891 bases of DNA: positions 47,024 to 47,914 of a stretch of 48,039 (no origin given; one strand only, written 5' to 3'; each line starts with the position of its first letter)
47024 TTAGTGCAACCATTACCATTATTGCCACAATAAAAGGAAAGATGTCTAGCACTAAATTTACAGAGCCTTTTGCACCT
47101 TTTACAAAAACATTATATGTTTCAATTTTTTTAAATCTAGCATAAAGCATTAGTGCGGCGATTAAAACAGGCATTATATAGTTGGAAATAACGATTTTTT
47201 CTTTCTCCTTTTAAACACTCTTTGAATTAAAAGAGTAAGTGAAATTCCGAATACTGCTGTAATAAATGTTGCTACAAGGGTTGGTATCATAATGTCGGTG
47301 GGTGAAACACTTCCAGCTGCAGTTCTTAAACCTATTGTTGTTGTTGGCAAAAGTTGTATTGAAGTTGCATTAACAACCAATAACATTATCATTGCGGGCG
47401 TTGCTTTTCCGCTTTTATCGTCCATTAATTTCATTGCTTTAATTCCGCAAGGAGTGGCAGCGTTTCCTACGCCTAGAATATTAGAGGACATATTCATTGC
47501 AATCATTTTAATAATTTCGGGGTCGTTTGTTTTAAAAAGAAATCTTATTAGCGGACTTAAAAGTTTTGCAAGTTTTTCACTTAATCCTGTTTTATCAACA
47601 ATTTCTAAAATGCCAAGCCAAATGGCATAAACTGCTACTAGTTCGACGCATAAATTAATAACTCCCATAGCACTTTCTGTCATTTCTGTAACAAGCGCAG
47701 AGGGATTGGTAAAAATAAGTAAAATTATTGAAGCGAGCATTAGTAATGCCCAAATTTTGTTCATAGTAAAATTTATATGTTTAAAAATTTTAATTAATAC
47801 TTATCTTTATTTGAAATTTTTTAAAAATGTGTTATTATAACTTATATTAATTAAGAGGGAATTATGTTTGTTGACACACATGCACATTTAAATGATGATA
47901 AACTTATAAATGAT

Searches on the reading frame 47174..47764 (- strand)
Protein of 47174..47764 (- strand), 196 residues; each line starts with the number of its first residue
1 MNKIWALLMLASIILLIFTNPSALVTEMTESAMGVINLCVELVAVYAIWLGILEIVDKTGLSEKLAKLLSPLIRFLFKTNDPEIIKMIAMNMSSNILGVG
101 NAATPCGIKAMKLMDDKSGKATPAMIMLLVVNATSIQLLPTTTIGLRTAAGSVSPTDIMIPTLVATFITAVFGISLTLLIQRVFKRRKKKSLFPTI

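Call 80: find_encoding_contigs(protein=window:47174-47764:-, flank=10000, max_places=4)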
Protein window:47174-47764:- (196 aa): 22 contigs read that carry it; 4 places shown.
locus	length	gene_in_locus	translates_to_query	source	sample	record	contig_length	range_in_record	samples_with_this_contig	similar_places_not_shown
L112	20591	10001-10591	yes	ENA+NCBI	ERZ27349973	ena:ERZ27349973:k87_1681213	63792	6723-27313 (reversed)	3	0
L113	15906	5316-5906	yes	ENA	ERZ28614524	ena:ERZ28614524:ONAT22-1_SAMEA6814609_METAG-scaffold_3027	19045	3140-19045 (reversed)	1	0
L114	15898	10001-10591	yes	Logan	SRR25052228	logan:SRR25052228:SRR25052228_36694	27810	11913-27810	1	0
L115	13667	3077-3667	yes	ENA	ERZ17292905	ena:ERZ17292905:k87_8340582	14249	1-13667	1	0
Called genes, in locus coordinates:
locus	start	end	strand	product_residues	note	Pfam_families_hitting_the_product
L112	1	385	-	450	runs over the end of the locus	PF20769:YPEB_N, PF14620:YPEB_PepSY1-2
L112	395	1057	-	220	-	PF01471:PG_binding_1, PF09374:PG_binding_3 (faint), PF07486:Hydrolase_2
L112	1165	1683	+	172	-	PF09551:Spore_II_R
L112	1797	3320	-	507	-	PF12673:SipL (faint), PF01476:LysM (weak)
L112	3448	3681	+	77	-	PF06257:VEG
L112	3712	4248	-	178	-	-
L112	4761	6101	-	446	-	-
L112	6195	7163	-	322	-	PF02129:Peptidase_S15 (weak), PF00561:Abhydrolase_1, PF12146:Hydrolase_4, PF03959:FSH1 (faint)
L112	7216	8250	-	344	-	-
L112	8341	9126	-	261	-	PF00398:RrnaAD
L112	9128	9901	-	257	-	PF01026:TatD_DNase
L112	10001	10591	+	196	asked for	PF07670:Gate (weak)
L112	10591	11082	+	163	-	PF07670:Gate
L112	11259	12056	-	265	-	PF00590:TP_methylase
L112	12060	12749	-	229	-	PF00398:RrnaAD, PF02384:N6_Mtase, PF05175:MTS, PF02353:CMAS, PF02475:TRM5-TYW2_MTfase, PF06325:PrmA, PF12847:Methyltransf_18, PF13847:Methyltransf_31, +4 more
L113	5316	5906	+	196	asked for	PF07670:Gate (weak)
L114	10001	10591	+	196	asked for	PF07670:Gate (weak)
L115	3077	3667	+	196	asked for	PF07670:Gate (weak)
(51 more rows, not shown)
